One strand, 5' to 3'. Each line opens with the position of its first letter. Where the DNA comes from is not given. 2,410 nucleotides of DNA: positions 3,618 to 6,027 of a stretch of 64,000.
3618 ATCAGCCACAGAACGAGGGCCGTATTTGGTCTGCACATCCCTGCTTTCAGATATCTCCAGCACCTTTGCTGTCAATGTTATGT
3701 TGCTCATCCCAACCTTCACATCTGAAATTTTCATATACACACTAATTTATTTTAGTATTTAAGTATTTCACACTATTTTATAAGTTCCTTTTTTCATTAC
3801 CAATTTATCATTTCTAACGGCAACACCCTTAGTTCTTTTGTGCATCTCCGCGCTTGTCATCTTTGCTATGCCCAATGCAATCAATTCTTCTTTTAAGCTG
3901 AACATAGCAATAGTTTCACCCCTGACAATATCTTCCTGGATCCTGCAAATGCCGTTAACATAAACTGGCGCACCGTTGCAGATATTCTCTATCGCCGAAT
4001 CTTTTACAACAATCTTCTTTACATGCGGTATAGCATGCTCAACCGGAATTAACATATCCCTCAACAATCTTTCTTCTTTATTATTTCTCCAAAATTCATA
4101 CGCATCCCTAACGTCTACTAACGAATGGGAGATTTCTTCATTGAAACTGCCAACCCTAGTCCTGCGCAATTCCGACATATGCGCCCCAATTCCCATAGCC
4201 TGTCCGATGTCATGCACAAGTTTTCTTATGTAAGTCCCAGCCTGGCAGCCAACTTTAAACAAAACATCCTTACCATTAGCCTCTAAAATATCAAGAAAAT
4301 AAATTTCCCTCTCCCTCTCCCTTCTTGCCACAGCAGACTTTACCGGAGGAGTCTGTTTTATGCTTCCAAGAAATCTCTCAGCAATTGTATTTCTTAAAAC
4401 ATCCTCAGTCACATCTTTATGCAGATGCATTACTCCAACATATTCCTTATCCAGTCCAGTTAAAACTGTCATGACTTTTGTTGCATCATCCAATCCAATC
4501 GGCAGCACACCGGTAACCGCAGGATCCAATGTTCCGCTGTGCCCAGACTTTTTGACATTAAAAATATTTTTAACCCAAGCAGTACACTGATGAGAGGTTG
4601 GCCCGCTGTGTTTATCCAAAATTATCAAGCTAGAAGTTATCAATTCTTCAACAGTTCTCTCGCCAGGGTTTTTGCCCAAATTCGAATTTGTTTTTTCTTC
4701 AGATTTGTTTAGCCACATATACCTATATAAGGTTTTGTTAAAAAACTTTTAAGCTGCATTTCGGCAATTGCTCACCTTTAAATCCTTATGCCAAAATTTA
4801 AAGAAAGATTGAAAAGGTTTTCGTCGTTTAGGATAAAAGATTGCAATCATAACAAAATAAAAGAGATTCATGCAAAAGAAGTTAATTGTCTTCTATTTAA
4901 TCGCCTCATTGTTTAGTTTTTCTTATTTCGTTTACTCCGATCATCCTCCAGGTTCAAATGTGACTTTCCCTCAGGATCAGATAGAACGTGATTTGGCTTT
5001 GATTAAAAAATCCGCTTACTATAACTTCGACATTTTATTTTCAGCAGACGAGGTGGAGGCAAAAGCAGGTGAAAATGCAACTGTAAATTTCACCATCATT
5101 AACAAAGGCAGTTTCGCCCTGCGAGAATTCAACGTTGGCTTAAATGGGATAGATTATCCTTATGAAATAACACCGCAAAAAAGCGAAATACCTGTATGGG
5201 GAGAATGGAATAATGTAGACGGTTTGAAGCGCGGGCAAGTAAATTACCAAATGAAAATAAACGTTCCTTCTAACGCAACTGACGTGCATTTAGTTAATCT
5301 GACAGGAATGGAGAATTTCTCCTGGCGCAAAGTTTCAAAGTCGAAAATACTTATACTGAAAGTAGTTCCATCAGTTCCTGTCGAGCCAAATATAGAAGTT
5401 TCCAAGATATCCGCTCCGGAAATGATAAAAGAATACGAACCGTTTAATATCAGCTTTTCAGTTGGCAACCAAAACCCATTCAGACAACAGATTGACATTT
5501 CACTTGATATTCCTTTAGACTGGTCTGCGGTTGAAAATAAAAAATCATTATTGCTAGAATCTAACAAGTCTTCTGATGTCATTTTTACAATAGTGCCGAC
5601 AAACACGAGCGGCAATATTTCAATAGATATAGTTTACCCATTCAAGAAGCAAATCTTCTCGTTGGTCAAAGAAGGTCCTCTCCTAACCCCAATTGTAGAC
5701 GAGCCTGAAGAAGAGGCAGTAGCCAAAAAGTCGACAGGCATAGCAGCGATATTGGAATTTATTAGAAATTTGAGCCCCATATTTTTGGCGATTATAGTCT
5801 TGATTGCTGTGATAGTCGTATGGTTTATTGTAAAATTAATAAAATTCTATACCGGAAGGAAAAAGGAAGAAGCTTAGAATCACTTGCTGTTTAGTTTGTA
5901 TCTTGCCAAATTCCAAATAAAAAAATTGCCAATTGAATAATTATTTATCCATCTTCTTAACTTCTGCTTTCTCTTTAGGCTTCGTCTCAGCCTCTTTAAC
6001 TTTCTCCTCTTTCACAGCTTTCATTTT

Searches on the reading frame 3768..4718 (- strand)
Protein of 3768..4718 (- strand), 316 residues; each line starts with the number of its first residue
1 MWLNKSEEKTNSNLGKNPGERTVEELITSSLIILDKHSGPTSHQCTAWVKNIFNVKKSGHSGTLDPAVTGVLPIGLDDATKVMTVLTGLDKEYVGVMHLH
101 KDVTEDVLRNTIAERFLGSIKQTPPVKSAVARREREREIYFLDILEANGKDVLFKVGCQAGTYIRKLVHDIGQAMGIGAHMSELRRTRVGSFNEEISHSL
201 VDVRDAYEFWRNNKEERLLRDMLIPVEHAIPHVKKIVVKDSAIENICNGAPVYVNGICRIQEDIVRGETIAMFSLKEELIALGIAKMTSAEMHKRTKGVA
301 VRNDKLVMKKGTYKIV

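Call 60: search_protein_families(library=pfam, proteins=[window:3768-4718:-], max_evalue=0.001)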
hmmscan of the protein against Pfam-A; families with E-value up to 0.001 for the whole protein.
window:3768-4718:- (316 aa): 5 families
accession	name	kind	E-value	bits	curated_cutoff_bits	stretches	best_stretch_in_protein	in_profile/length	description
PF01509.24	TruB_N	-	2e-25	90.3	27.3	1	50-164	1-149/149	TruB family pseudouridylate synthase (N terminal domain)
PF16198.10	TruB_C_2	-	4.3e-24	84.9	29.3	1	165-230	1-65/66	tRNA pseudouridylate synthase B C-terminal domain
PF01472.26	PUA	-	2e-18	66.5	24.8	1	234-305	1-72/74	PUA domain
PF08068.17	DKCLD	-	8.2e-10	39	27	1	5-44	17-56/58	DKCLD (NUC011) domain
PF21238.2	Pus10_C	-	1.7e-07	31.5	27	1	90-169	123-203/232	Pus10, C-terminal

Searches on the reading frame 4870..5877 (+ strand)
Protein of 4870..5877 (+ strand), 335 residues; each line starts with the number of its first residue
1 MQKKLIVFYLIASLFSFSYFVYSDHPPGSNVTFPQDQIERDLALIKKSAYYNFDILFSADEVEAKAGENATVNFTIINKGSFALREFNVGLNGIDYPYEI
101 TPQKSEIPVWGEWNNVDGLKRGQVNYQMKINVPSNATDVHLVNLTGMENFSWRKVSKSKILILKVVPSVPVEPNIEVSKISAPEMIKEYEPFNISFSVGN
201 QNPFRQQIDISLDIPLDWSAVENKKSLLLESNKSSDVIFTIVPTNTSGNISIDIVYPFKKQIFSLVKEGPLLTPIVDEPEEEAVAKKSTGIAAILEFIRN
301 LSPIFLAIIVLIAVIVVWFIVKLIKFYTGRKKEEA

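Call 60: search_protein_families(library=pfam, proteins=[window:4870-5877:+], max_evalue=0.001)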
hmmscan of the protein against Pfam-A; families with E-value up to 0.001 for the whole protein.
window:4870-5877:+ (335 aa): 1 family
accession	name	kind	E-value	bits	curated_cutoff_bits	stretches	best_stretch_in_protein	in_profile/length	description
PF07705.17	CARDB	-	0.0005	20.7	22.7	0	60-91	11-42/101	CARDB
